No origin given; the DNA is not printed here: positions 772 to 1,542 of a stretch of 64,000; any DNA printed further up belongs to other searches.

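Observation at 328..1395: Low-GC two-gene cassette of a Mrr-like PD-(D/E)xK nuclease coupled to a tail-anchored mini-TIR protein; candidate defence module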

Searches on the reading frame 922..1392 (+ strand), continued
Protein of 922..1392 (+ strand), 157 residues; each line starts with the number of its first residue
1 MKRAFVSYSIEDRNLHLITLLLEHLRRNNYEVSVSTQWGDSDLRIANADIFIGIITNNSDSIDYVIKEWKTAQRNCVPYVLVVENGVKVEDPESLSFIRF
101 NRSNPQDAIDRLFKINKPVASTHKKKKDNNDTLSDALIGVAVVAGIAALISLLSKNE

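Call 54: find_encoding_contigs(protein=P0075, flank=8000, max_places=2)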
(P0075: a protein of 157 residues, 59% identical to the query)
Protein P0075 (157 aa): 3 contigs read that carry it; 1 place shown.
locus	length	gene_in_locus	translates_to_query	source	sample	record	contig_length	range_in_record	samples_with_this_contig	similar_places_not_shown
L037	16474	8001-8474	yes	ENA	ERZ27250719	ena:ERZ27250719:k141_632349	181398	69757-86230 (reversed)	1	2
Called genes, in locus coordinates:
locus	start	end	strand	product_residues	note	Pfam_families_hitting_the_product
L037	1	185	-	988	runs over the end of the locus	PF00933:Glyco_hydro_3, PF00144:Beta-lactamase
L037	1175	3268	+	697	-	PF13588:HSDR_N_2, PF02384:N6_Mtase, PF01170:UPF0020, PF02384:N6_Mtase, PF07669:Eco57I, PF02384:N6_Mtase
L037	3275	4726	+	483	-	PF01420:Methylase_S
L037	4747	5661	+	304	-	-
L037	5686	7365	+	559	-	PF00005:ABC_tran (faint), PF02463:SMC_N, PF13175:AAA_15, PF13304:AAA_21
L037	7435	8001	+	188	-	PF04471:Mrr_cat (weak)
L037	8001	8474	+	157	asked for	PF13676:TIR_2 (weak)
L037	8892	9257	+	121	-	PF01245:Ribosomal_L19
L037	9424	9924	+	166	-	-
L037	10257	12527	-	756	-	PF07244:POTRA (faint), PF01103:Omp85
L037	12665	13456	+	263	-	PF22435:MRM3-like_sub_bind, PF00588:SpoU_methylase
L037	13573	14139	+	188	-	PF08207:EFP_N, PF01132:EFP, PF09285:Elong-fact-P_C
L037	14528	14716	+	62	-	-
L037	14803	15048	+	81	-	-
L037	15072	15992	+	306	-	PF07670:Gate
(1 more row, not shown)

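Call 55: find_encoding_contigs(protein=P0088, flank=8000, max_places=2)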
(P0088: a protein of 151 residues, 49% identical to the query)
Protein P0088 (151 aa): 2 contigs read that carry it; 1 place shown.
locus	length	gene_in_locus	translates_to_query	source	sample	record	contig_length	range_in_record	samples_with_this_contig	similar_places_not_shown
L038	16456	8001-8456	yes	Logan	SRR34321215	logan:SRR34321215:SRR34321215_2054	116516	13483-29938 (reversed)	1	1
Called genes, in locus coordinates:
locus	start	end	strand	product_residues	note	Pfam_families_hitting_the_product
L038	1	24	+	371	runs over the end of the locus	PF00145:DNA_methylase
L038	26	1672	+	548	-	PF07728:AAA_5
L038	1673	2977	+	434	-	PF09563:RE_LlaJI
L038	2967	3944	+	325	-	-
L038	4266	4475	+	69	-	PF13443:HTH_26, PF01381:HTH_3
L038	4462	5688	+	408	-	PF13289:SIR2_2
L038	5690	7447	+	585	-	PF01935:DUF87, PF05872:HerA_C (faint), PF10412:TrwB_AAD_bind (weak)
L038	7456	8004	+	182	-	PF04471:Mrr_cat (weak)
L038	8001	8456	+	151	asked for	-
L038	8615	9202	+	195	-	PF00589:Phage_integrase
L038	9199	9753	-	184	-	-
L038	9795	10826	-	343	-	PF18723:HMUDK_hel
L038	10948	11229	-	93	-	PF12844:HTH_19 (weak), PF01381:HTH_3 (weak)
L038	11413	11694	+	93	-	-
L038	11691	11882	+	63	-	-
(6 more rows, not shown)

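Call 56: find_encoding_contigs(protein=P0090, flank=8000, max_places=4)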
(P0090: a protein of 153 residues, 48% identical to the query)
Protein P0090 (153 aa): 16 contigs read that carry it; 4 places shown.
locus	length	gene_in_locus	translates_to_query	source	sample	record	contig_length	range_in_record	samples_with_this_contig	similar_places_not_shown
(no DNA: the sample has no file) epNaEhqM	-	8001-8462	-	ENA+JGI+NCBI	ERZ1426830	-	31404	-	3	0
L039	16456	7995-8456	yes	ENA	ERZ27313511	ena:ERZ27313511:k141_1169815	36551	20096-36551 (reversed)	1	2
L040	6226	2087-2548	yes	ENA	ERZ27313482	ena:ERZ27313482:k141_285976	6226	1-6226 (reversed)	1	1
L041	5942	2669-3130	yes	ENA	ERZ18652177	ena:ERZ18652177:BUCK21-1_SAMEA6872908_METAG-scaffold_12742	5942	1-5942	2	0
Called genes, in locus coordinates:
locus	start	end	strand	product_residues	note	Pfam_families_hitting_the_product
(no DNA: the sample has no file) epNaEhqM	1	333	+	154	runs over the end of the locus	-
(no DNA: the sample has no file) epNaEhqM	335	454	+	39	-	-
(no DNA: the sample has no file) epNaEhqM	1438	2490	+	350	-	PF00753:Lactamase_B (weak)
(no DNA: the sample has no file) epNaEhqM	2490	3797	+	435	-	PF20280:CTD4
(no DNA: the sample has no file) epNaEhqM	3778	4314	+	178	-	PF20289:MComp1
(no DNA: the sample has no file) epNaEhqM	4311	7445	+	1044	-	-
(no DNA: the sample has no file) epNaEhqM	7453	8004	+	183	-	PF04471:Mrr_cat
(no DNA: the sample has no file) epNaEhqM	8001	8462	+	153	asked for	-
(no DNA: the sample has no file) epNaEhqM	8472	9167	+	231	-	PF01844:HNH (weak)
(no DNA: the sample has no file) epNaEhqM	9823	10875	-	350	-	PF09357:RteC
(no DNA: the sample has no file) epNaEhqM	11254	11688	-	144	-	-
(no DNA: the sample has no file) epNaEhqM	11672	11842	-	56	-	-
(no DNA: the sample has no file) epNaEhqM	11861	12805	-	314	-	PF07661:MORN_2 (faint)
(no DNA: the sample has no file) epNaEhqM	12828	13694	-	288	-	PF14891:Peptidase_M91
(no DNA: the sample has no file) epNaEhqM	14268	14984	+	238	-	PF20434:BD-FAE (faint), PF00756:Esterase, PF00326:Peptidase_S9 (weak), PF01738:DLH (weak), PF12146:Hydrolase_4 (faint), PF00326:Peptidase_S9 (weak)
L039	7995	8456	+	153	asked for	-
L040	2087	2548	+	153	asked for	-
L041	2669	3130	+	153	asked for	-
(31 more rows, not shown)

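Call 57: search_protein_families(library=pfam, alignment_id=A1, max_evalue=0.01)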
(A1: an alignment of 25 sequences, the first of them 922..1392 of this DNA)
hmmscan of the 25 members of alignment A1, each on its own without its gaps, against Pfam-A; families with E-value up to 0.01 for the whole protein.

A. member 1, window:922-1392:+ (157 aa): 1 family
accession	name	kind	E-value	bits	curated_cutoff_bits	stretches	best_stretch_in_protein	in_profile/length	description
PF13676.11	TIR_2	-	3.5e-06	27.9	28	1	5-112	2-121/122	TIR domain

B. families by the number of members that match (of 25 scanned): 3 families
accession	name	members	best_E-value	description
PF13676.11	TIR_2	24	1.3e-07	TIR domain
PF08357.16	SEFIR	2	0.0066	SEFIR domain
PF03173.19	CHB_HEX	1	0.00065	Putative carbohydrate binding domain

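Call 61: find_homologous_proteins(query=A3, max_evalue=0.001)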
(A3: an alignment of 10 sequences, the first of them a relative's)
Query A3 (10 sequences) (161 aa, profile of the alignment): 279 proteins with E <= 0.001 among 6556 candidates; the best 120 are listed.
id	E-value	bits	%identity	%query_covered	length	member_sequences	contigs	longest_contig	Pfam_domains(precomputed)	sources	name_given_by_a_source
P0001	1.7e-64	234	31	97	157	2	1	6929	PF13676.12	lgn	-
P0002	2.9e-64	234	34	97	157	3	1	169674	PF13676.12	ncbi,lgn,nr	ncbi:MAG: toll/interleukin-1 receptor domain-containing protein [Bacteroidales bacterium]|nr:toll/in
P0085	5.6e-64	233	34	100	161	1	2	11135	PF13676.12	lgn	-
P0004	8.5e-64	232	34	97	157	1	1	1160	-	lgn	-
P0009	1.2e-63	232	33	97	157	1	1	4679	-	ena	-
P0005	1.9e-63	231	33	97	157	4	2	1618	PF13676.12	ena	-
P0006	2.2e-63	231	32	97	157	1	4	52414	PF13676.12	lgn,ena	-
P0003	2.4e-63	231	34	97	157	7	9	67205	-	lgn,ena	-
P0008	3.0e-63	230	32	97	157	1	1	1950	PF13676.12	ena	-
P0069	3.1e-63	230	34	99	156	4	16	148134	PF13676.12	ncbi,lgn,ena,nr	ncbi:MAG: toll/interleukin-1 receptor domain-containing protein [Clostridia bacterium]|nr:toll/inter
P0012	3.3e-63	230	33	96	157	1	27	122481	PF13676.12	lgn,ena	-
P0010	1.4e-62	228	33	97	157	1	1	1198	-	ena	-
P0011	1.8e-62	228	34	97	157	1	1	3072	PF13676.12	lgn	-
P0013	2.2e-62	228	31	96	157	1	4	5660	PF13676.12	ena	-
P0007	4.8e-62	227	31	97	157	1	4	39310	PF13676.12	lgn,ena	-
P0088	3.1e-60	221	35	95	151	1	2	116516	-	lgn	-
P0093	3.9e-60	220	35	98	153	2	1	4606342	-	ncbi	-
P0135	1.5e-57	212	42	73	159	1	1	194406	-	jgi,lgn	-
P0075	1.7e-56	209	33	99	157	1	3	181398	PF13676.12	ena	-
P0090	1.7e-56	208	37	98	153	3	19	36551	-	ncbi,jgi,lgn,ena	jgi:hypothetical protein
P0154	2.1e-54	202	34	73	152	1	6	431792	-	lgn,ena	-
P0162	1.1e-53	199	32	98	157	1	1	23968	-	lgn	-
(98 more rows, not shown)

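Call 66: search_protein_representatives(alignment_id=A1)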
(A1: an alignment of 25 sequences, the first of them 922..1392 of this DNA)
Query: 25 sequences, 157 profile positions. Proteins with E-value up to 0.001 (for the whole library): 325; up to 1e-10: 133; up to 1e-30: 17. The best 150 are listed.
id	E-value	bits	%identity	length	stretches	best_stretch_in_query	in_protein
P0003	2.6e-73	261.3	-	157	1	1-156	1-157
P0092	7.1e-62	224.2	-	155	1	1-157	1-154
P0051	2.3e-53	196.5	-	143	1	1-114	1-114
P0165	9.5e-51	188.0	-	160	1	1-157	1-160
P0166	7.9e-48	178.5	-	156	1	1-156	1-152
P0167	1.5e-47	177.6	-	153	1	1-157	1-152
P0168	5.6e-44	166.0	-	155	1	1-155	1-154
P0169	1.5e-41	158.1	-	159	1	1-156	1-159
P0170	2.2e-40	154.4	-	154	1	1-156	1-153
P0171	4.1e-40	153.5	-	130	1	1-119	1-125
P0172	3.1e-38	147.4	-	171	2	37-155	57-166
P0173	2.9e-37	144.2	-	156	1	1-156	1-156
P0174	1.4e-35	138.8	-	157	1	1-154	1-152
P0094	5.3e-33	130.4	-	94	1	63-156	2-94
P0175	7.8e-33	129.8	-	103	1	1-103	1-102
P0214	1.8e-21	92.9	-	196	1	1-126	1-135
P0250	3.1e-17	79.1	-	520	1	1-112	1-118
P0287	1.4e-11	60.8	-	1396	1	1-122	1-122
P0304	1.3e-09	54.4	-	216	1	1-144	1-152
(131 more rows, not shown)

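Call 68: search_protein_families(library=pfam, proteins=[P0250, P0287, P0214, P0304], max_evalue=0.1)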
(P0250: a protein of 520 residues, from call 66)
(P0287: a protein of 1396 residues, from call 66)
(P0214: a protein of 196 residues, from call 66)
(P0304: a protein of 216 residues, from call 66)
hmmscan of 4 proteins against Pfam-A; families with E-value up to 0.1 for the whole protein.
P0250 (520 aa): 14 families
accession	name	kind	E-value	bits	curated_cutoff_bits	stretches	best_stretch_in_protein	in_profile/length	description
PF20720.3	nSTAND3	-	4.2e-11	43.2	27.2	1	354-487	6-145/155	Novel STAND NTPase 3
PF00931.28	NB-ARC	-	7.9e-07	29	23.5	2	403-477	84-154/248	NB-ARC domain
PF25199.1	nSTAND_NTPase5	-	0.00048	20.4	34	1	366-460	42-135/145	Novel STAND NTPase 5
PF05729.18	NACHT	-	0.0067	16.7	26.7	1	415-491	75-160/167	NACHT domain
PF13676.11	TIR_2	-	0.0079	17.1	28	1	5-108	3-110/122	TIR domain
PF24883.2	NPHP3_N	-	0.016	15.9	24.8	1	358-398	15-55/164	Nephrocystin 3, N-terminal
PF13173.12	AAA_14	-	0.017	15.6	27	1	366-456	3-96/129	AAA domain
PF01443.25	Viral_helicase1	-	0.029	14.6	21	0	369-428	2-67/228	Viral superfamily 1 RNA helicase core domain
PF09848.15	SLFN-g3_helicase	-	0.037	13.8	24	1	367-407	3-43/354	Schlafen group 3, DNA/RNA helicase domain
PF13191.12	AAA_16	-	0.05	14.5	32.6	1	348-408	2-63/167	AAA ATPase domain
PF03796.21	DnaB_C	-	0.051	13.4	27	1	361-393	15-47/255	DnaB-like helicase C terminal domain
PF13086.12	AAA_11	-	0.073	13.3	27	0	357-392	9-44/257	AAA domain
PF04851.21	ResIII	-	0.081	13.3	22.5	0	363-399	21-57/164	Type III restriction enzyme, res subunit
PF13401.12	AAA_22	-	0.085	13.6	27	0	364-401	4-41/130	AAA domain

P0287 (1396 aa): 14 families
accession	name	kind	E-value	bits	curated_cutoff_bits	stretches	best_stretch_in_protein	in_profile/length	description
PF20720.3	nSTAND3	-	2.1e-08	34.5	27.2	1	347-468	1-124/155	Novel STAND NTPase 3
PF00004.35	AAA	-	1.2e-05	26.2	21.2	1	366-433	1-72/131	ATPase family associated with various cellular activities (AAA)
PF00931.28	NB-ARC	-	1.6e-05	24.7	23.5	1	409-491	92-168/248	NB-ARC domain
PF13191.12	AAA_16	-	0.00024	22.1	32.6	1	345-390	1-51/167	AAA ATPase domain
PF13173.12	AAA_14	-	0.00081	19.8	27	1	363-453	2-96/129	AAA domain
PF05496.18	RuvB_N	-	0.001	19.3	27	1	365-435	35-101/159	Holliday junction DNA helicase RuvB P-loop domain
PF04851.21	ResIII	-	0.0014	19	22.5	1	347-420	6-79/164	Type III restriction enzyme, res subunit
PF24883.2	NPHP3_N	-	0.011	16.3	24.8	0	350-389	9-48/164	Nephrocystin 3, N-terminal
PF03796.21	DnaB_C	-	0.038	13.8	27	1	351-387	7-43/255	DnaB-like helicase C terminal domain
PF13245.12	AAA_19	-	0.056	14.1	25.1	0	356-405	4-55/134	AAA domain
PF03930.20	Flp_N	-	0.066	13.6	25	0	759-786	33-60/82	Recombinase Flp protein N-terminus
PF13401.12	AAA_22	-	0.067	14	27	0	363-388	5-30/130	AAA domain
PF07728.20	AAA_5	-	0.068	13.6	22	0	366-403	2-40/139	AAA domain (dynein-related subfamily)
PF13238.12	AAA_18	-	0.083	13.8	29.4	0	366-402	1-30/128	AAA domain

P0214 (196 aa): 4 families
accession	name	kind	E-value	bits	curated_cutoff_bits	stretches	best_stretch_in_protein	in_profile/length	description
PF13676.11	TIR_2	-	0.0012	19.8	28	1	3-94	1-92/122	TIR domain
PF22349.1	Fervidolysin_SD2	-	0.034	14.7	26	1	28-101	17-90/113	Fervidolysin, second beta-sandwich domain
PF18021.7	Agglutinin_C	-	0.056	14.3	26.8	0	22-86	16-83/93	Agglutinin C-terminal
PF18618.6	HP0268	-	0.089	13.6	25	0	103-134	29-60/80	HP0268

P0304 (216 aa): 1 family
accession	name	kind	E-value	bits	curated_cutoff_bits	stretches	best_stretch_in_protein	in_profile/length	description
PF07489.16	Tir_receptor_C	-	0.00096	19.7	25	1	144-213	31-102/221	Translocated intimin receptor (Tir) C-terminus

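Call 69: search_protein_families(library=padloc, proteins=[P0250, P0287, L018:10004-10486:+, L018:9495-10001:+, P0093], max_evalue=0.1)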
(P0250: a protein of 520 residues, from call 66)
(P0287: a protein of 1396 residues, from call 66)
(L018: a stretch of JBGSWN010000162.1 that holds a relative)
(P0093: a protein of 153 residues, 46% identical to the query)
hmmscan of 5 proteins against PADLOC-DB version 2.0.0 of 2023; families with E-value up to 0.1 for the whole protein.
P0250 (520 aa): 2 families
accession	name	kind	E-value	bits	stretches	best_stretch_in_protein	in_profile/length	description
PDLC03920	MkoA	-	1.7e-05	21.4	1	357-395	623-661/1112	-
PDLC04140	mad8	-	0.0016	16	1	353-449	15-99/314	mads_8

P0287 (1396 aa): 1 family
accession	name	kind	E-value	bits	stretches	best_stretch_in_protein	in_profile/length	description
PDLC04140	mad8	-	4.6e-05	21.1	1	351-428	15-67/314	mads_8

L018:10004-10486:+ (161 aa): 3 families
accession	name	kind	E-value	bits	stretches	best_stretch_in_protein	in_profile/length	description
PDLC00729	Effector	-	0.01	13.3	1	84-141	100-160/310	TIR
PDLC05062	PDC-S66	-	0.018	12.5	1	4-30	152-177/282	-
PDLC03556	REase_II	-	0.019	11.7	1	37-138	101-206/549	Type II restriction enzyme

L018:9495-10001:+ (169 aa): 2 families
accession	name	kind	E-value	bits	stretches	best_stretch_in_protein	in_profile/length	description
PDLC03852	LmuA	-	3.3e-07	28.6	1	8-122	16-125/336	-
PDLC04715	PDC-M58A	-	7e-06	24.1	1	44-129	34-118/154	-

P0093 (153 aa): 0 families

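Call 75: search_protein_families(library=pfam, proteins=[L014:8415-9446:+, L012:4305-7436:+, L014:10440-11894:+, L018:10493-11248:+], max_evalue=0.001)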
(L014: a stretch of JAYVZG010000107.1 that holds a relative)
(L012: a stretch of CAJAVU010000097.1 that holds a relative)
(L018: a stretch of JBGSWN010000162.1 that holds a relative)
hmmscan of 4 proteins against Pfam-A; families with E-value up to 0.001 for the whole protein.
L014:8415-9446:+ (344 aa): 1 family
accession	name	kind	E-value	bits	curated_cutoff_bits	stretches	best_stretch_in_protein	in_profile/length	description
PF16162.10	KwaB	-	6.8e-14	52.7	26.3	1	130-323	3-178/186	Kiwa protein KwaB-like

L012:4305-7436:+ (1044 aa): 1 family
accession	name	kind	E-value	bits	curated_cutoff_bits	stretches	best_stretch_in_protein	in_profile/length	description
PF13476.12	AAA_23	-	1.9e-06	29.1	27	1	5-216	1-181/201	AAA domain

L014:10440-11894:+ (485 aa): 1 family
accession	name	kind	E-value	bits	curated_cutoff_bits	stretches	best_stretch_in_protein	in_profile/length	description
PF01420.25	Methylase_S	-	2.3e-37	129.2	22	2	9-179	1-163/168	Type I restriction modification DNA specificity domain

L018:10493-11248:+ (252 aa): 1 family
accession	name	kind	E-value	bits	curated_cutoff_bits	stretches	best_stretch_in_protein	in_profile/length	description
PF13088.12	BNR_2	-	2e-05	24.5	31.4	1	90-195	4-103/277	BNR repeat-like domain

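Call 76: search_protein_families(library=padloc, proteins=[L014:8415-9446:+, L012:4305-7436:+, L014:10440-11894:+], max_evalue=0.00001)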
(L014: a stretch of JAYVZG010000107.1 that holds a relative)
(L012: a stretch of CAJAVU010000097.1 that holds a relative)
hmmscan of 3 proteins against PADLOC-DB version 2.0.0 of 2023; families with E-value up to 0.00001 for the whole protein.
L014:8415-9446:+ (344 aa): 5 families
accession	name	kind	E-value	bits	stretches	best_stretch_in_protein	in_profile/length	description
PDLC00223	KwaB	-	2.6e-60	202.3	1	9-342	8-333/339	DUF4868 domain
PDLC00237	KwaB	-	3.1e-10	38.1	1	61-324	45-286/306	DUF4868 domain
PDLC00235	KwaB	-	1.6e-08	32.4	1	63-320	51-287/312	DUF4868 domain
PDLC00230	KwaB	-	2.3e-08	31.8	1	57-340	51-313/322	DUF4868 domain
PDLC00236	KwaB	-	2.2e-07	28.6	1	64-285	53-260/314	DUF4868 domain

L012:4305-7436:+ (1044 aa): 6 families
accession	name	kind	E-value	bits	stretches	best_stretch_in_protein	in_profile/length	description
PDLC03865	LmuB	-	3.5e-204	679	1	1-1043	1-1006/1007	-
PDLC03859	LmuB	-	1.6e-34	118.1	3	696-1021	363-597/611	-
PDLC03861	LmuB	-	9.3e-23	78.1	2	2-73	209-274/1213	-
PDLC03868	LmuB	-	6.3e-14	49.2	1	38-74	35-68/1035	-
PDLC02335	AbiLi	-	4.6e-08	30.5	1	3-155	50-144/326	AbiLi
PDLC02722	PbeC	-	7.3e-06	22.9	1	1-58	1-55/643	PbeC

L014:10440-11894:+ (485 aa): 106 families (the best 25 are shown)
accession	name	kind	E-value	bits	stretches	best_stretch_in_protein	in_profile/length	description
PDLC03189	Specificity_I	-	2.1e-83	278.7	1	7-485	5-418/459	Type I specificity subunit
PDLC03169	Specificity_I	-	4e-71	238.7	2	181-484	184-419/461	Type I specificity subunit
PDLC03109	Specificity_I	-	1.3e-57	193.7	1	1-485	4-498/591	Type I specificity subunit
PDLC03079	Specificity_I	-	3e-56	189.5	1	8-484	26-447/470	Type I specificity subunit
PDLC03127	Specificity_I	-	6.2e-54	181.7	1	139-485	144-454/571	Type I specificity subunit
PDLC03107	Specificity_I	-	1.1e-50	170.8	1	11-484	2-392/392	Type I specificity subunit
PDLC03162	Specificity_I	-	1.2e-49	167.3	1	1-485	1-415/431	Type I specificity subunit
PDLC03090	Specificity_I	-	5.2e-47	159.1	2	7-204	17-216/434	Type I specificity subunit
PDLC03100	Specificity_I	-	6e-46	155.6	2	7-193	191-385/392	Type I specificity subunit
PDLC03069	Specificity_I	-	2e-45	153.6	2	280-484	188-387/387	Type I specificity subunit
PDLC03108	Specificity_I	-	2.5e-44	150.3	2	265-484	219-435/452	Type I specificity subunit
PDLC04137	mad5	-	4.2e-44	149.3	2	11-246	2-219/392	mads_5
PDLC03179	Specificity_I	-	6.8e-44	148.7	2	3-188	385-576/589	Type I specificity subunit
PDLC03099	Specificity_I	-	2e-43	147.1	2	8-205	197-391/405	Type I specificity subunit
PDLC03073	Specificity_I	-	5.2e-43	145.8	2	4-196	10-209/437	Type I specificity subunit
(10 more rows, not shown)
